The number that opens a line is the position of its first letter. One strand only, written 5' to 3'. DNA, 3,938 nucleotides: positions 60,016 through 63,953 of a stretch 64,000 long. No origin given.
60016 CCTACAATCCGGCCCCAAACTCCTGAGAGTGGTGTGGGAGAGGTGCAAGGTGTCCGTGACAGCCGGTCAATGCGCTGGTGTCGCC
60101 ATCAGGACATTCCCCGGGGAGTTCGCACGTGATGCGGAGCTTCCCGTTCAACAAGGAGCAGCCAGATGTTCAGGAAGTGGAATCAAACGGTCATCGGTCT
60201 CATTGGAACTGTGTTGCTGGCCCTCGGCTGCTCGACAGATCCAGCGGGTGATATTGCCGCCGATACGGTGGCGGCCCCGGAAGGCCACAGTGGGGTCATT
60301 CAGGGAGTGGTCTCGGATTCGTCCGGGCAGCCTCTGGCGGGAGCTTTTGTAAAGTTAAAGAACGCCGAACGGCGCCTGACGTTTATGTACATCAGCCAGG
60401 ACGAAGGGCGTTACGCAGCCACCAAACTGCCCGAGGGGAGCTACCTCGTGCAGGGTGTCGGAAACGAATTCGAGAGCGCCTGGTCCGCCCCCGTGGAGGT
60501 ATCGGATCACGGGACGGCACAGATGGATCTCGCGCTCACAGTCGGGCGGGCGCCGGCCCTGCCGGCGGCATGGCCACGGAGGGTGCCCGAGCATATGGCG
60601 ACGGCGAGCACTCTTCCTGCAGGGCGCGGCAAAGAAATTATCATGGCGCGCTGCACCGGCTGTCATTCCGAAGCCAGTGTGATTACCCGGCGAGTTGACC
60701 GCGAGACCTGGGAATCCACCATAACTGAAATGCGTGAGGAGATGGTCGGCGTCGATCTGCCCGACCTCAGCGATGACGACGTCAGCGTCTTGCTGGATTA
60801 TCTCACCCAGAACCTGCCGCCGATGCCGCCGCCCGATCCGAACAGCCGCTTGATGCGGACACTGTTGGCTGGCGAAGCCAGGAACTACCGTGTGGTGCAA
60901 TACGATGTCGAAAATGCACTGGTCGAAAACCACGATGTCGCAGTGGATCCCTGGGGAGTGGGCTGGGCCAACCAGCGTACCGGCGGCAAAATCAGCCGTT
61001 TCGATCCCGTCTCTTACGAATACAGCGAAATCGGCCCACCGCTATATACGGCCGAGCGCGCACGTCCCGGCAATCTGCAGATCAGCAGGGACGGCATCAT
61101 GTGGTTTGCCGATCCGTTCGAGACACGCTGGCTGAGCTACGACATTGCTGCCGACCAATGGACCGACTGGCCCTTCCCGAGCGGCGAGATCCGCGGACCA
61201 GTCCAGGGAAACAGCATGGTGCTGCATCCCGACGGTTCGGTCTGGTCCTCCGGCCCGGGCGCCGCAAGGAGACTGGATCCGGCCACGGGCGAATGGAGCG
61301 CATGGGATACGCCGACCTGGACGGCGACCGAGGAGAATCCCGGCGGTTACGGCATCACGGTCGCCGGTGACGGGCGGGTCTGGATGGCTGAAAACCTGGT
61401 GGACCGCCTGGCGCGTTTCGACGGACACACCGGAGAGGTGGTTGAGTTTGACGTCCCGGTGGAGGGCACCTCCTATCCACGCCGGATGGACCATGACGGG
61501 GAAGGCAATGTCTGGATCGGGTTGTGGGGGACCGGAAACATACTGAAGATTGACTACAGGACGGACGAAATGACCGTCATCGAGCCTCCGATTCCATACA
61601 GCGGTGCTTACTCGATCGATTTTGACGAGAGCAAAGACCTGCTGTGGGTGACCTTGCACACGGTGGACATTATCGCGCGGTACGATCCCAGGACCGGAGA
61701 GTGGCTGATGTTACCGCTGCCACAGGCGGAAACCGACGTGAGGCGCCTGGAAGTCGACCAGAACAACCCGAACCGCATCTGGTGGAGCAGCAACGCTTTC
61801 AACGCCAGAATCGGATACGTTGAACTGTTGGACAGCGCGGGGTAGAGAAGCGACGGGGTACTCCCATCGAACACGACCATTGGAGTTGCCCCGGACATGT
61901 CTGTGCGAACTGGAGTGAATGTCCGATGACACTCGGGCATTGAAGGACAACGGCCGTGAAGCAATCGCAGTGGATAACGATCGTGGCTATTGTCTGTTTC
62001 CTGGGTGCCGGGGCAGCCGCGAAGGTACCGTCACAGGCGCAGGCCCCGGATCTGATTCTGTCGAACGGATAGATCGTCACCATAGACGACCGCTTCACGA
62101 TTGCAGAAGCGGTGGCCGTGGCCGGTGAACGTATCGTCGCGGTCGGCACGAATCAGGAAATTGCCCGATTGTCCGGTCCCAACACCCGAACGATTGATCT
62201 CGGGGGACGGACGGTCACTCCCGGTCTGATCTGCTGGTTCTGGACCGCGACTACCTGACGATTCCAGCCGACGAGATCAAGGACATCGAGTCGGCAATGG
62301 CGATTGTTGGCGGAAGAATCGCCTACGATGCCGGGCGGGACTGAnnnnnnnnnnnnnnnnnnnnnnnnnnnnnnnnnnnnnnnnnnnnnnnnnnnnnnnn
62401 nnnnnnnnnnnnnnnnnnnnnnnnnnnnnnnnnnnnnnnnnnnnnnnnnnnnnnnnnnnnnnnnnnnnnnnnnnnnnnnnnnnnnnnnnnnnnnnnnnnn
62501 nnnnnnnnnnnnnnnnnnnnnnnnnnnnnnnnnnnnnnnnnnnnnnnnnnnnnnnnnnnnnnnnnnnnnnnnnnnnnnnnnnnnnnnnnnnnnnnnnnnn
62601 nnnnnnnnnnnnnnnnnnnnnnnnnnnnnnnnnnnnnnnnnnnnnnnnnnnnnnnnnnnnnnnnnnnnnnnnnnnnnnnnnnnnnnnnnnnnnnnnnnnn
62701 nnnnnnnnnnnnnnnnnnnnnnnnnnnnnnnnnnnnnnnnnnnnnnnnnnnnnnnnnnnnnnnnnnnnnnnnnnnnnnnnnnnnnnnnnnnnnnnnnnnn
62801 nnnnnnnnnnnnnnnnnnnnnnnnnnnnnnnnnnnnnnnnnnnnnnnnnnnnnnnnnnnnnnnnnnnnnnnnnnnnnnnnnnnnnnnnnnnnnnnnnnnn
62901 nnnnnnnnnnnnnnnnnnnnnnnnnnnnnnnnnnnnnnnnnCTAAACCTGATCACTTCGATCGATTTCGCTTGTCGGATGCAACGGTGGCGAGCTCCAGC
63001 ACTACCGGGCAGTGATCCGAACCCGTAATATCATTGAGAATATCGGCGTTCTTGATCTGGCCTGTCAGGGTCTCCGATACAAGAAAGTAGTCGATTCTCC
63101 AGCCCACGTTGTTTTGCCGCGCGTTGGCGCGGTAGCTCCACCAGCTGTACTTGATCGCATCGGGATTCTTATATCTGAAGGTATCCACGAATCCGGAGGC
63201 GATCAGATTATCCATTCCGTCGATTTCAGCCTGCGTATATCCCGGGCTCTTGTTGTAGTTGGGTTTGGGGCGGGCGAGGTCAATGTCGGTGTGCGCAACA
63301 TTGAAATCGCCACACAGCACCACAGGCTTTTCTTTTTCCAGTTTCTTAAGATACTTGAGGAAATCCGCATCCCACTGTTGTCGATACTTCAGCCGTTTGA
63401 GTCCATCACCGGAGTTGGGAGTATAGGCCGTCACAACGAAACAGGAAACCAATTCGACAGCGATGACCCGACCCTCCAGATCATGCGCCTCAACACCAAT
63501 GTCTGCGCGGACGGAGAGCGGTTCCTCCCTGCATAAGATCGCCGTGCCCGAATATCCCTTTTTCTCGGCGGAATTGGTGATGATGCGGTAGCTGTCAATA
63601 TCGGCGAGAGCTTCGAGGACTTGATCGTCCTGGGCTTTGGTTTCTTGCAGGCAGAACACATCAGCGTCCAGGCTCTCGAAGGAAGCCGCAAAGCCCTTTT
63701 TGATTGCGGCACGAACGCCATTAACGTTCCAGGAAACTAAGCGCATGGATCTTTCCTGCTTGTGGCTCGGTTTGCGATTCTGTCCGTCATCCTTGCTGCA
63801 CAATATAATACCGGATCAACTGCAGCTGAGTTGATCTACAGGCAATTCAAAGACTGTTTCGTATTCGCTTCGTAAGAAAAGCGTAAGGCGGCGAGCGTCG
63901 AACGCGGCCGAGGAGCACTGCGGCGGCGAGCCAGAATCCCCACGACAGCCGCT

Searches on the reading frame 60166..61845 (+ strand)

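Call 53: search_protein_families(library=pfam, proteins=[window:60166-61845:+], max_evalue=0.0001)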
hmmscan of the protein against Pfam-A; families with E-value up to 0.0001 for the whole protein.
window:60166-61845:+ (559 aa): 4 families
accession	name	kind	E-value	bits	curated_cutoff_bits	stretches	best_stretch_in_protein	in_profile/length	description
PF24684.1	Vgb_lyase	-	1.2e-13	51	50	1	299-552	13-249/290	Virginiamycin B lyase family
PF13620.12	CarboxypepD_reg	-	1.1e-12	48.5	32.3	1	45-125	2-82/82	Carboxypeptidase regulatory-like domain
PF21959.2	DUF6923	-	1.2e-05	25.7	27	0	447-517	98-168/234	Repeat of unknown function (DUF6923)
PF08450.18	SGL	-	2.3e-05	24.6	26.3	0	349-477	89-225/246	SMP-30/Gluconolactonase/LRE-like region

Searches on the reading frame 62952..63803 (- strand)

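Call 53: search_protein_families(library=pfam, proteins=[window:62952-63803:-], max_evalue=0.0001)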
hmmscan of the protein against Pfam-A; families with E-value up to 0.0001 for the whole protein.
window:62952-63803:- (283 aa): 2 families
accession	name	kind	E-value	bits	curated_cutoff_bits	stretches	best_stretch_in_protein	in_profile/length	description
PF03372.29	Exo_endo_phos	-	2e-35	122.9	24.5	1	23-264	1-225/225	Endonuclease/Exonuclease/phosphatase family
PF14529.12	Exo_endo_phos_2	-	6.4e-05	23.2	27.4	0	125-267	5-116/117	Endonuclease-reverse transcriptase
